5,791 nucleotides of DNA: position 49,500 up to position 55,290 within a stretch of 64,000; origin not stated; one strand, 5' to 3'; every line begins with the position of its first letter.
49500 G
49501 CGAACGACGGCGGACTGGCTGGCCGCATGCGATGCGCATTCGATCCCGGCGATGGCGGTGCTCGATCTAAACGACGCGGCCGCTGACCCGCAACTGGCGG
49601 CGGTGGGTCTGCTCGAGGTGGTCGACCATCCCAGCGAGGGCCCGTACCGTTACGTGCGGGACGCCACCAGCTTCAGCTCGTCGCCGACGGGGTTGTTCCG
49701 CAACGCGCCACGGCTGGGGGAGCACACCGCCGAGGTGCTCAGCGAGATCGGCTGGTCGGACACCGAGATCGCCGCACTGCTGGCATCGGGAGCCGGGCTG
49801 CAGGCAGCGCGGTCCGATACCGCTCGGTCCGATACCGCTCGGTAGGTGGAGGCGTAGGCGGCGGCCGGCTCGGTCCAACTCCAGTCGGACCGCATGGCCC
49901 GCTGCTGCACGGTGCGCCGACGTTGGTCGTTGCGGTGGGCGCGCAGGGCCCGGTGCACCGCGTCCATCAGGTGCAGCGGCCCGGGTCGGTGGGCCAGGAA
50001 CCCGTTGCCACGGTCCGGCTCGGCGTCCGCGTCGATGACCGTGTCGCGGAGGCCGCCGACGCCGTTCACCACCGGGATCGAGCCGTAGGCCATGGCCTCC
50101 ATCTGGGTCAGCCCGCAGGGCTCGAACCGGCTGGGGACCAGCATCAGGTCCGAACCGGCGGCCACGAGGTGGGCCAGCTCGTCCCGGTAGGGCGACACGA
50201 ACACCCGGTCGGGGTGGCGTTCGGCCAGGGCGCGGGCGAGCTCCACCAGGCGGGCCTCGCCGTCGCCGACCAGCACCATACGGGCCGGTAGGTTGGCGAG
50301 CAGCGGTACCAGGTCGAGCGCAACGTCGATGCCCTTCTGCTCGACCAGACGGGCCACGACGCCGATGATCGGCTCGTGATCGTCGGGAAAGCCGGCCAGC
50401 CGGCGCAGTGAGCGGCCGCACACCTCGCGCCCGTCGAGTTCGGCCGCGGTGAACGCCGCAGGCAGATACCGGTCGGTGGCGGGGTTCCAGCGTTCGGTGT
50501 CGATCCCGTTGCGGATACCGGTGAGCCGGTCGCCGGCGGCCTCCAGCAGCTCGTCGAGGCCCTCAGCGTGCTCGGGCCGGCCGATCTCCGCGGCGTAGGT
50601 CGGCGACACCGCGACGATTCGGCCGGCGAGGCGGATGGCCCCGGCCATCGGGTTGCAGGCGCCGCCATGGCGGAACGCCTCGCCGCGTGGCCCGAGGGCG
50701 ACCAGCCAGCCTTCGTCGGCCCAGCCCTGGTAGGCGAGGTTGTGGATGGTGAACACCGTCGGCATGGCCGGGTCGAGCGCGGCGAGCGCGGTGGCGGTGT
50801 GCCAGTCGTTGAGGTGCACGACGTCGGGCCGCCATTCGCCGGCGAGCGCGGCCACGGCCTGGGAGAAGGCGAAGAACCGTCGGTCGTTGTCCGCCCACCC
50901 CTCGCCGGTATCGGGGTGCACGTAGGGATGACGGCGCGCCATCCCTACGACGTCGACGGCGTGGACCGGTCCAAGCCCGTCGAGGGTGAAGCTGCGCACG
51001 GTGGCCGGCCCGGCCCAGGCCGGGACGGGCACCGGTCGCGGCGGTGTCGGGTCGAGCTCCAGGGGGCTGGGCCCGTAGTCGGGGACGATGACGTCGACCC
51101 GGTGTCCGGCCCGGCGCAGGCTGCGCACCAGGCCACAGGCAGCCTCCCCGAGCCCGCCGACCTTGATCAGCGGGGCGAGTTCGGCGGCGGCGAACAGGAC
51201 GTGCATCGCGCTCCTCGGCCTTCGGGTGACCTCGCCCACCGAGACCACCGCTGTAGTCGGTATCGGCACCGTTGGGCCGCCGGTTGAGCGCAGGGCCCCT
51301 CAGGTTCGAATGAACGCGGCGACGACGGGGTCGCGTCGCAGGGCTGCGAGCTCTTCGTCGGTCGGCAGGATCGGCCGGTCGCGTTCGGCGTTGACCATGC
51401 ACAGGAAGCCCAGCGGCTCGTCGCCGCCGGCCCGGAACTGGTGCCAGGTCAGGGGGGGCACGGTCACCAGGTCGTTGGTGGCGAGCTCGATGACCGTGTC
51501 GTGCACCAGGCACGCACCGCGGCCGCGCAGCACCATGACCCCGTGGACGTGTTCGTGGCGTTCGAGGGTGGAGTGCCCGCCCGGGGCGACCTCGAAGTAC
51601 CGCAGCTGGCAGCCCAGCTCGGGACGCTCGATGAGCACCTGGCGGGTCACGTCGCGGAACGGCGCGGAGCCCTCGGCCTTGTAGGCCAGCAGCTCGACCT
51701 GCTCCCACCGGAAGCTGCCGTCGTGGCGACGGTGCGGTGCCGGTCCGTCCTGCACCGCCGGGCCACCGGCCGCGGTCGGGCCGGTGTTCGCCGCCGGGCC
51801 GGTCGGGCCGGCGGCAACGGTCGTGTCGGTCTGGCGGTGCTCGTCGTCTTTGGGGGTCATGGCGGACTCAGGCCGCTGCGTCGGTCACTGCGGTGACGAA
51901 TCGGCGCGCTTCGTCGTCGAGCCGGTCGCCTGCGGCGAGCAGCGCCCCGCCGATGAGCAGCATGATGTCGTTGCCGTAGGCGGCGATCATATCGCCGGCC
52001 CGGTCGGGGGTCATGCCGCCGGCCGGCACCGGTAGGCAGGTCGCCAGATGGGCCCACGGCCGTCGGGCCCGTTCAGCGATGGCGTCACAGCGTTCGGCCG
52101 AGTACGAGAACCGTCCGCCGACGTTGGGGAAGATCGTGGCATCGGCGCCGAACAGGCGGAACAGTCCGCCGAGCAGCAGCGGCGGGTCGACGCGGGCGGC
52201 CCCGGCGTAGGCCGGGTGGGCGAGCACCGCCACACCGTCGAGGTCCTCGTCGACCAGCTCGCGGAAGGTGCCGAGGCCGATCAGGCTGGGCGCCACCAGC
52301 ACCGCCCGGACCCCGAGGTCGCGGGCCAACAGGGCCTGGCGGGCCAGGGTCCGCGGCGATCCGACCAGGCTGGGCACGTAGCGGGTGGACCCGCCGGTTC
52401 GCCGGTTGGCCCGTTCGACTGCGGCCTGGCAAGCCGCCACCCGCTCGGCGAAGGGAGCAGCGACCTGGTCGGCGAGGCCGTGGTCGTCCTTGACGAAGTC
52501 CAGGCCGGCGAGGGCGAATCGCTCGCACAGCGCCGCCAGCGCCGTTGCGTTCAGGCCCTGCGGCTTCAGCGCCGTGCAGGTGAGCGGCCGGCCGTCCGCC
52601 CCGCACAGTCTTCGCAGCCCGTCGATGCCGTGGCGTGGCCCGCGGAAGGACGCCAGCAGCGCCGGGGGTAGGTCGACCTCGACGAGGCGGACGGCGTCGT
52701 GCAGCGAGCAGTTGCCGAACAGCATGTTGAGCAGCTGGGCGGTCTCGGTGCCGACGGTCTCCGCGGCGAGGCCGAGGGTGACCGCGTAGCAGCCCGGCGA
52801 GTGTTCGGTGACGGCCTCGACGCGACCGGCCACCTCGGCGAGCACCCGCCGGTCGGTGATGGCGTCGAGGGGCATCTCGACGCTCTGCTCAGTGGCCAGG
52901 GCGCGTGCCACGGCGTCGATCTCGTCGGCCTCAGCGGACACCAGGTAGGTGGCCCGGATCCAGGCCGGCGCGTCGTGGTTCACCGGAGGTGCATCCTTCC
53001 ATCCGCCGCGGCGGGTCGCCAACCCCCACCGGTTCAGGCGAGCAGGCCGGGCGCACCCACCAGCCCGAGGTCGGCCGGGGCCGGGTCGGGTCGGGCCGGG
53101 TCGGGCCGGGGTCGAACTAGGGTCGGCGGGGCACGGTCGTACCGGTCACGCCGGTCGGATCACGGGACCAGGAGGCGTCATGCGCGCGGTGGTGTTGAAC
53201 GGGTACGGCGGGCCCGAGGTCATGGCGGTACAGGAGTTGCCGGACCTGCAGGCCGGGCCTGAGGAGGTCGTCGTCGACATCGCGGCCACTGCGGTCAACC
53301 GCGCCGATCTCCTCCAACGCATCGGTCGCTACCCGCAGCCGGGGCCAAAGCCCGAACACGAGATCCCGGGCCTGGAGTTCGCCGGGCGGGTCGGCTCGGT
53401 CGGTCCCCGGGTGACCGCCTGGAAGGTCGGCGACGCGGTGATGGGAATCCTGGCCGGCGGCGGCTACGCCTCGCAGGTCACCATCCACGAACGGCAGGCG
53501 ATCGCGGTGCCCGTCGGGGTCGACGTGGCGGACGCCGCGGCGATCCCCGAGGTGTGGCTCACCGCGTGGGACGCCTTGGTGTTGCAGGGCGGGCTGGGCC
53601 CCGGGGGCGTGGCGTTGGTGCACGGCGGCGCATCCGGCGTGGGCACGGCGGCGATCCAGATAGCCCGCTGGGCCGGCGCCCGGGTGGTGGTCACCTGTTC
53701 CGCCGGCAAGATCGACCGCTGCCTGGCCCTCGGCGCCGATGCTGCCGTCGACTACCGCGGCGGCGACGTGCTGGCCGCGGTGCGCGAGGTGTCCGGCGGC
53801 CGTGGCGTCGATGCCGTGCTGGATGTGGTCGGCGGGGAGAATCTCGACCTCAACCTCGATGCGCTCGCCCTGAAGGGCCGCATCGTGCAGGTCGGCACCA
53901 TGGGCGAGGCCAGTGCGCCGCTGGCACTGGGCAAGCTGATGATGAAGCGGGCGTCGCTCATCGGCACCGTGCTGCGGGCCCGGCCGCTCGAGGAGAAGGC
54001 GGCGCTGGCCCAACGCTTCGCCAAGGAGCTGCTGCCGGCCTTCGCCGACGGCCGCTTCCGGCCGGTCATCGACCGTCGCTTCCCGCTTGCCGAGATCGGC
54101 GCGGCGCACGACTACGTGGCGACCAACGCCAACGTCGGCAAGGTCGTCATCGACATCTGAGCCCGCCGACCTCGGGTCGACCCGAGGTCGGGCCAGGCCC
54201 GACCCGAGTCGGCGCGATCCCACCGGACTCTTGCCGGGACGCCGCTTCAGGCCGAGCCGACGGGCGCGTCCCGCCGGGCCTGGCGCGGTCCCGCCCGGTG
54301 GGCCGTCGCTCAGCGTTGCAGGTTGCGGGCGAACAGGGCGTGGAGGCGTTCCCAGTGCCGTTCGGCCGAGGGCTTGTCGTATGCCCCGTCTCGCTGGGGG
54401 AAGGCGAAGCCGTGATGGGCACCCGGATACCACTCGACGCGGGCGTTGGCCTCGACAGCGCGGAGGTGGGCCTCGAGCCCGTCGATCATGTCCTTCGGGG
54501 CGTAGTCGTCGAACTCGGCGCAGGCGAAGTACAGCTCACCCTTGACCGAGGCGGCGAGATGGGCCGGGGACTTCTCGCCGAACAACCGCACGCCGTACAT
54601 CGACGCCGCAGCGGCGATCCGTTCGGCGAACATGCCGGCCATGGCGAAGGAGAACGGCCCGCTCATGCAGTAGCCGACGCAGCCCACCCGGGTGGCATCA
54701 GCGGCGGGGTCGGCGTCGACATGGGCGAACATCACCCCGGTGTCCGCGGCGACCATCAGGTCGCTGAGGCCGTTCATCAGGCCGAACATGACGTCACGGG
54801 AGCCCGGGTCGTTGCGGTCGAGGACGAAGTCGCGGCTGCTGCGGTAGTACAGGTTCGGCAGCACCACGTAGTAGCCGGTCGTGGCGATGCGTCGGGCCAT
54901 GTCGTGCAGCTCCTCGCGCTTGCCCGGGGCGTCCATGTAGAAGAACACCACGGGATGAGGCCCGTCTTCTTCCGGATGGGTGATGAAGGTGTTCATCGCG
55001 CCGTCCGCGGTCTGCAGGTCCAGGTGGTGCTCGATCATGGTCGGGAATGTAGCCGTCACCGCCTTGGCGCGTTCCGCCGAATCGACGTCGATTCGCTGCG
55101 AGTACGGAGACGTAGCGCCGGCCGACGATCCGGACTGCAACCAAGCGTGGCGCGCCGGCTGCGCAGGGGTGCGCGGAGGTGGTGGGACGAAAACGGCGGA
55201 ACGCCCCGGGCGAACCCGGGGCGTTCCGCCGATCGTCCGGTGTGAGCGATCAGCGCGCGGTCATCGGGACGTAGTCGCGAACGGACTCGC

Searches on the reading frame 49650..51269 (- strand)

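Call 46: search_protein_families(library=pfam, proteins=[window:49650-51269:-])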
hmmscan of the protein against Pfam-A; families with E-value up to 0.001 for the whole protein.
window:49650-51269:- (539 aa): 6 families
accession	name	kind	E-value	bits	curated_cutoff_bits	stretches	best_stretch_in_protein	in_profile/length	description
PF08323.17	Glyco_transf_5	-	1.2e-50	172.9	22.7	1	23-243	1-238/239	Starch synthase catalytic domain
PF00534.26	Glycos_transf_1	-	1.8e-22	80.1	26.4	1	296-451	12-163/172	Glycosyl transferases group 1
PF13692.12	Glyco_trans_1_4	-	8.5e-18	65.4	27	1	299-442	1-140/142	Glycosyl transferases group 1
PF13439.12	Glyco_transf_4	-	7e-17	62.4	28.5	1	37-260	1-170/170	Glycosyltransferase Family 4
PF13579.12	Glyco_trans_4_4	-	2.1e-10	41.6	29.7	1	38-230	1-143/158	Glycosyl transferase 4-like domain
PF20706.3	GT4-conflict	-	9.8e-09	35.1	26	1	298-469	196-382/385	Family 4 Glycosyltransferase in conflict systems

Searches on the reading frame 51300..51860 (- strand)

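Call 46: search_protein_families(library=pfam, proteins=[window:51300-51860:-])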
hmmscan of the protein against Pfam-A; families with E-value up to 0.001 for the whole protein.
window:51300-51860:- (186 aa): 1 family
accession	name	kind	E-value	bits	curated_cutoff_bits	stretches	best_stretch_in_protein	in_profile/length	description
PF07883.17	Cupin_2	-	8.3e-13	48.3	27.2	1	88-155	2-69/70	Cupin domain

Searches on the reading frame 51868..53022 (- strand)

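Call 11: search_protein_families(library=pfam, proteins=[window:51868-53022:-])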
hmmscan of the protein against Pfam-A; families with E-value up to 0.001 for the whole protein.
window:51868-53022:- (384 aa): 1 family
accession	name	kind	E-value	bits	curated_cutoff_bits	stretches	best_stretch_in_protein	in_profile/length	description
PF00016.26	RuBisCO_large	-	5.1e-18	65.8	30.1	1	132-256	1-127/299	Ribulose bisphosphate carboxylase large chain, catalytic domain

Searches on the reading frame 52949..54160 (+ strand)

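Call 11: search_protein_families(library=pfam, proteins=[window:52949-54160:+])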
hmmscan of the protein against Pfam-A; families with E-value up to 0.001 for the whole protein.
window:52949-54160:+ (403 aa): 3 families
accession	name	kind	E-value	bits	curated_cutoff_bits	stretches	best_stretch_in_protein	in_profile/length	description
PF00107.32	ADH_zinc_N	-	4.7e-26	91.7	31.8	1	230-351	1-122/129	Zinc-binding dehydrogenase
PF13602.12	ADH_zinc_N_2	-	4.3e-24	86.4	27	1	261-401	1-134/134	Zinc-binding dehydrogenase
PF08240.17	ADH_N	-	2.7e-13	50.5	23.5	1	103-188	1-103/104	Alcohol dehydrogenase GroES-like domain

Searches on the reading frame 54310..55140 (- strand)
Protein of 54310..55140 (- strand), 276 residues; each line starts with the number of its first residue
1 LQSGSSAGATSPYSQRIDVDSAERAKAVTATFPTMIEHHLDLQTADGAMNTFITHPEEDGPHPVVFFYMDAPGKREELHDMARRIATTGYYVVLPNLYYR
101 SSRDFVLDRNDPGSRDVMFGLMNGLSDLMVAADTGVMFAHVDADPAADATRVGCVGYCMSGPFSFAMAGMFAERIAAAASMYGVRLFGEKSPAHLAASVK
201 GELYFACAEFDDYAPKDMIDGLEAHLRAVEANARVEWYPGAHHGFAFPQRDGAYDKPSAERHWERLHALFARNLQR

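Call 11: search_protein_families(library=pfam, proteins=[window:54310-55140:-])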
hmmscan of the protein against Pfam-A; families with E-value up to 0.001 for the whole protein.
window:54310-55140:- (276 aa): 1 family
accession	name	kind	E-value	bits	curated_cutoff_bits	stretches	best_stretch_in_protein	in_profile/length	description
PF01738.24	DLH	-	8.3e-39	133.8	21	1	50-272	2-215/217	Dienelactone hydrolase family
